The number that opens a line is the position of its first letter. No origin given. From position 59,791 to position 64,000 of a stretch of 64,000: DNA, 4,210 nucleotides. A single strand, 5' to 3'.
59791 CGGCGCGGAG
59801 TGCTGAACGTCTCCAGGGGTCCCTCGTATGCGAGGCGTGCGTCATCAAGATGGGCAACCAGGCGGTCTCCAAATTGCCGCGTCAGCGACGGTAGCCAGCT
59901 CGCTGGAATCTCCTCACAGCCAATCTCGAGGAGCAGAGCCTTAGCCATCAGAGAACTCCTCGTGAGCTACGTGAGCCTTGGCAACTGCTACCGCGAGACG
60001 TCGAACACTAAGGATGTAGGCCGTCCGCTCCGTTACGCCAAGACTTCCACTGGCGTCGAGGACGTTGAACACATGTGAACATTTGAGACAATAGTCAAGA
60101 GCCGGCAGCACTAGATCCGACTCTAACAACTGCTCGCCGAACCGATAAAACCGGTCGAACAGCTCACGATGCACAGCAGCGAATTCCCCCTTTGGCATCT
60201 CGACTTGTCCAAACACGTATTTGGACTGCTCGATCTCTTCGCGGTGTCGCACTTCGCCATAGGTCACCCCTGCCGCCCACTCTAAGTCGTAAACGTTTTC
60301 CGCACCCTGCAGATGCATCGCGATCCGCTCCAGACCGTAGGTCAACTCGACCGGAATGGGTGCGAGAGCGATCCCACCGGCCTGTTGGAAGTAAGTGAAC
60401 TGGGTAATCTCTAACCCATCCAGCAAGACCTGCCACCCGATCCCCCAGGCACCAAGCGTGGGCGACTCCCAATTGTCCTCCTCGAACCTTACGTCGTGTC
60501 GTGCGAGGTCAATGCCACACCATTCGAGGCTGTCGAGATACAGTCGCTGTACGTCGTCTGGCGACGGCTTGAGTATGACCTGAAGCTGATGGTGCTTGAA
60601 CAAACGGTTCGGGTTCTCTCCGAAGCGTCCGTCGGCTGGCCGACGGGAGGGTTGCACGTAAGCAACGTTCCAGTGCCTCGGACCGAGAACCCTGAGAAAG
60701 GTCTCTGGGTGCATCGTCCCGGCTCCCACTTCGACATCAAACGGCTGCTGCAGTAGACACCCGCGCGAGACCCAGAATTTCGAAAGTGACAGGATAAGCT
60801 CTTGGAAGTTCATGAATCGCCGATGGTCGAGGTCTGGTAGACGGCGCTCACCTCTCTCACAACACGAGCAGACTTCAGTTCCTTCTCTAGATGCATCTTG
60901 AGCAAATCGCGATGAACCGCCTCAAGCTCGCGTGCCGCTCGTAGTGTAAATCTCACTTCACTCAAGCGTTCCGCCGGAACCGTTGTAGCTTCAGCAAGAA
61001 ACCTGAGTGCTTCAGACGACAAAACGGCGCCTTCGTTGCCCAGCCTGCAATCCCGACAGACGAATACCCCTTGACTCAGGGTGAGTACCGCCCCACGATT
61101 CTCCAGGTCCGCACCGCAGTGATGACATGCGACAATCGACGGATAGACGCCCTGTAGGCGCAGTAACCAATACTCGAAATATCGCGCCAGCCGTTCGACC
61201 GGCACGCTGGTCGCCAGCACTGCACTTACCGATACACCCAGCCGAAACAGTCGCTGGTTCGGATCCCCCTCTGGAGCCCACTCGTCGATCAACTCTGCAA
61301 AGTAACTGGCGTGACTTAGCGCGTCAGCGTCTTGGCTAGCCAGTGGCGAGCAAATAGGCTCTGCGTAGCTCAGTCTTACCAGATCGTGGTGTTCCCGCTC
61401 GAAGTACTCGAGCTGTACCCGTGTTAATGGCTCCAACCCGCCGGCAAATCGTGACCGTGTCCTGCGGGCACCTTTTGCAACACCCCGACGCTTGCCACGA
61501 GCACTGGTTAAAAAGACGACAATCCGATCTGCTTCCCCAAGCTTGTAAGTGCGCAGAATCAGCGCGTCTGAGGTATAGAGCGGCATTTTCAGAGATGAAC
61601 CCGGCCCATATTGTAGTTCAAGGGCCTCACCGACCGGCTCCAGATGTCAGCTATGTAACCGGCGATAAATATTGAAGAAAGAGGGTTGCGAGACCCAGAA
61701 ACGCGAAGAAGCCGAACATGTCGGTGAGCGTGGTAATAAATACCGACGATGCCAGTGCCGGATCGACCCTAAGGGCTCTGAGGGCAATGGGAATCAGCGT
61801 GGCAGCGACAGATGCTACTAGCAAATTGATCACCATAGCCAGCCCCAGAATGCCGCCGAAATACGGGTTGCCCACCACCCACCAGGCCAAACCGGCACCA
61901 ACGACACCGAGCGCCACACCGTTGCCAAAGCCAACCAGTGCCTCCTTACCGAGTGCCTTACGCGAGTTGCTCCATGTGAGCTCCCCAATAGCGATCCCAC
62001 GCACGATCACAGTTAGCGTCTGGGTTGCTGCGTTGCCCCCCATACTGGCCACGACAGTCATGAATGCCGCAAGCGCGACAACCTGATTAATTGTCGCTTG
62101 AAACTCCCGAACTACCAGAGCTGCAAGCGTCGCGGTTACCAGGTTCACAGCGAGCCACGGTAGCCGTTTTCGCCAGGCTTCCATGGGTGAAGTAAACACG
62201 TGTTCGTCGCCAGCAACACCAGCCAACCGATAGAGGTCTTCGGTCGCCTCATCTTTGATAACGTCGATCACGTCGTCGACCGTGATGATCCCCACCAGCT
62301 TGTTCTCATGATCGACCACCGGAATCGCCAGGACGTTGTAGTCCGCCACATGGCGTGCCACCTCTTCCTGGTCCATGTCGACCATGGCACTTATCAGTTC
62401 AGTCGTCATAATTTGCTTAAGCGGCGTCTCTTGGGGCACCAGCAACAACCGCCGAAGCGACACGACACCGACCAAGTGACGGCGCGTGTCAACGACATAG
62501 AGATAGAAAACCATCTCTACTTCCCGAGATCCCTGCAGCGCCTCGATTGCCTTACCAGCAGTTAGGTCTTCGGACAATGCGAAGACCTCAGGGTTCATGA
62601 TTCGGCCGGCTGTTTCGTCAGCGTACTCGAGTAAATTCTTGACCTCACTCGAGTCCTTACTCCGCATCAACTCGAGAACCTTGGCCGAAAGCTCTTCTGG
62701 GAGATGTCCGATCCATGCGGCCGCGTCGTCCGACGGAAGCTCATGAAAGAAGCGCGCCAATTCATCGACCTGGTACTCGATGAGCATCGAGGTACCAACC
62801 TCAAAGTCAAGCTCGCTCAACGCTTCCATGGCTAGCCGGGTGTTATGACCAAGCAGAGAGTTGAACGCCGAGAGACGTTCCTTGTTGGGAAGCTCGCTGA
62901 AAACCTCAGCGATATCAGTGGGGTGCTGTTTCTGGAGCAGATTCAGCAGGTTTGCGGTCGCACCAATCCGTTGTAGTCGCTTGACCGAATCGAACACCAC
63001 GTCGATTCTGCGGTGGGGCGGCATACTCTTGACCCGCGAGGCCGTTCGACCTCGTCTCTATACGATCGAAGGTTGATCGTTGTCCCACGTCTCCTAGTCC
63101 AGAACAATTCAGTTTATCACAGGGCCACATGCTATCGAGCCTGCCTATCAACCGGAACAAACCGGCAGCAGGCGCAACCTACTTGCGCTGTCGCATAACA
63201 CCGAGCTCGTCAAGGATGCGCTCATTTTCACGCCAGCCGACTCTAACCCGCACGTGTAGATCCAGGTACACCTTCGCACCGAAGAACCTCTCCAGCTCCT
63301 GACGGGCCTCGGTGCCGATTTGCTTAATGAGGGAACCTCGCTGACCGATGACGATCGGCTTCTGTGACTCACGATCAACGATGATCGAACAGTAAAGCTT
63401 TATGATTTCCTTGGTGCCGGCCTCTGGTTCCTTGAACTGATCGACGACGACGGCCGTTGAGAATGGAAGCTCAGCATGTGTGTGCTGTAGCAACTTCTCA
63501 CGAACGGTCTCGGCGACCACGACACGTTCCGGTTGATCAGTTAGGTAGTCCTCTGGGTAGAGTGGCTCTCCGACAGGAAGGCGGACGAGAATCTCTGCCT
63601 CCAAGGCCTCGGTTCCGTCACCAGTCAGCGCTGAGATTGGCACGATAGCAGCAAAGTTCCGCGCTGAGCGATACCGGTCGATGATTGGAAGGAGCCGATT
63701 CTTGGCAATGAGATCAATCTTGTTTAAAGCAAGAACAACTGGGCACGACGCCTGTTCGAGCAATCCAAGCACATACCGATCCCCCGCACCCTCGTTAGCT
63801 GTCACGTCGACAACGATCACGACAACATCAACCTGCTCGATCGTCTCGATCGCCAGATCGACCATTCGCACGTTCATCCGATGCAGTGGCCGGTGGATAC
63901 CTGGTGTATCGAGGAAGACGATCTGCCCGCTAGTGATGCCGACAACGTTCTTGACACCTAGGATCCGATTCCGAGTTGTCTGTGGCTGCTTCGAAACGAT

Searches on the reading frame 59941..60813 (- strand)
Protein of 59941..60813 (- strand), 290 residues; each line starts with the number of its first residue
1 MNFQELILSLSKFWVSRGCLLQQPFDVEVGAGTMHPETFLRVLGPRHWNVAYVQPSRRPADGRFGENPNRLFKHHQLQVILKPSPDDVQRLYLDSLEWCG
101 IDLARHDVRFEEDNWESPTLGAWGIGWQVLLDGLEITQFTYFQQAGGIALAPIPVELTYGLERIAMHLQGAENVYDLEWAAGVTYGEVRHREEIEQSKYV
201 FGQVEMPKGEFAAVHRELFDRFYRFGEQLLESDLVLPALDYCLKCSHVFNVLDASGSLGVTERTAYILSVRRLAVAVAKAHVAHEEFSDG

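Call 29: search_protein_families(library=pfam, proteins=[window:59941-60813:-], max_evalue=0.001)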
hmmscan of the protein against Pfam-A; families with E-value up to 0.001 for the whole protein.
window:59941-60813:- (290 aa): 1 family
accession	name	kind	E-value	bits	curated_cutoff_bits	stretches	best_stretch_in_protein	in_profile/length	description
PF02091.20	tRNA-synt_2e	-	7.9e-126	419.4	27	1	3-285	1-277/278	Glycyl-tRNA synthetase alpha subunit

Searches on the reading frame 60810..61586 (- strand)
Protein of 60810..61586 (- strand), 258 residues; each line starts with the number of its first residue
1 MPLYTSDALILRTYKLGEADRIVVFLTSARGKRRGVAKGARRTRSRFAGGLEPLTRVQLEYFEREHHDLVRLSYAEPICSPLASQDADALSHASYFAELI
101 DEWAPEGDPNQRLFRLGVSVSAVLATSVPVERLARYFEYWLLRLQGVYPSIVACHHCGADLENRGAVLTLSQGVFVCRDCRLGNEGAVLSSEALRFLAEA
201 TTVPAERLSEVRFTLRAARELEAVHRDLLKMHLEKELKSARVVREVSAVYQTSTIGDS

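Call 29: search_protein_families(library=pfam, proteins=[window:60810-61586:-], max_evalue=0.001)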
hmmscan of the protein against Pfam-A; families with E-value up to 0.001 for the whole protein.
window:60810-61586:- (258 aa): 2 families
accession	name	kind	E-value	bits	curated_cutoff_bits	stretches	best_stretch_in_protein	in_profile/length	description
PF02565.21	RecO_C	-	1e-23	84.3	22.1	1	85-239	2-155/157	Recombination protein O C terminal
PF11967.14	RecO_N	-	2.4e-21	76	27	1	1-78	1-77/80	Recombination protein O N terminal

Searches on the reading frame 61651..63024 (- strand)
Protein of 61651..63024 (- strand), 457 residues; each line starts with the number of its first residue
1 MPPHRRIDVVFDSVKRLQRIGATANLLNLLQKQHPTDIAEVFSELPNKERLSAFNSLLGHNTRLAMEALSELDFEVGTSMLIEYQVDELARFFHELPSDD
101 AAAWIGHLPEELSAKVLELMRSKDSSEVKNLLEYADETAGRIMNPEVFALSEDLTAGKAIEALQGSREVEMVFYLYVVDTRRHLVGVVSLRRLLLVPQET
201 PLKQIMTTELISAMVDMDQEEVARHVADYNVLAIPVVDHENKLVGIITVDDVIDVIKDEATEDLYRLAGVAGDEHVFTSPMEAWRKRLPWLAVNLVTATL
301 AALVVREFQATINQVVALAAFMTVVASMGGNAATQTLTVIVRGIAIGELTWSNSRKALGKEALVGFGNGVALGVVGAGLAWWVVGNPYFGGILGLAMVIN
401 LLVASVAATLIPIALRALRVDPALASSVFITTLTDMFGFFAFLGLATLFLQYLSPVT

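Call 72: search_protein_families(library=pfam, proteins=[window:61651-63024:-], max_evalue=0.0001)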
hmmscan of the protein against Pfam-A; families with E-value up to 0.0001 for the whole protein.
window:61651-63024:- (457 aa): 3 families
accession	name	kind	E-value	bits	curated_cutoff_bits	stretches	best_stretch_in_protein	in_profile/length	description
PF01769.21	MgtE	-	1.4e-30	106.5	27.6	1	322-445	1-125/125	Divalent cation transporter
PF03448.22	MgtE_N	-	7.2e-20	71.9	25.9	1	34-137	2-102/102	MgtE intracellular N domain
PF00571.33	CBS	-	1.4e-19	70.5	24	2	203-257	2-56/57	CBS domain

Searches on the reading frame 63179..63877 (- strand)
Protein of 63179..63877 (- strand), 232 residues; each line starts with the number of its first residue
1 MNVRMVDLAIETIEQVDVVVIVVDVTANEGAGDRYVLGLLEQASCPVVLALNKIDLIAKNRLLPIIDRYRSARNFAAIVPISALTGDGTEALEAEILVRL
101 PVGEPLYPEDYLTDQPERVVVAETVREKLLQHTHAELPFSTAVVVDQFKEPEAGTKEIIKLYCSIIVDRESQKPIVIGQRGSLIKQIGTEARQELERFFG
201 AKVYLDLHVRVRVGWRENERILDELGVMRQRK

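Call 29: search_protein_families(library=pfam, proteins=[window:63179-63877:-], max_evalue=0.001)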
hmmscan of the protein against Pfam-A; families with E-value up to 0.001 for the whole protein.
window:63179-63877:- (232 aa): 3 families
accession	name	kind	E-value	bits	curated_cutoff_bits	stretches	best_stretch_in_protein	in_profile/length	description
PF07650.23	KH_2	-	1.1e-14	54.4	22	1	162-216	25-78/78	KH domain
PF00009.33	GTP_EFTU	-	6.8e-09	36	26.5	1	9-96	86-182/188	Elongation factor Tu GTP binding domain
PF03193.22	RsgA_GTPase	-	9.1e-05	22.8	30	1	15-96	22-104/174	RsgA GTPase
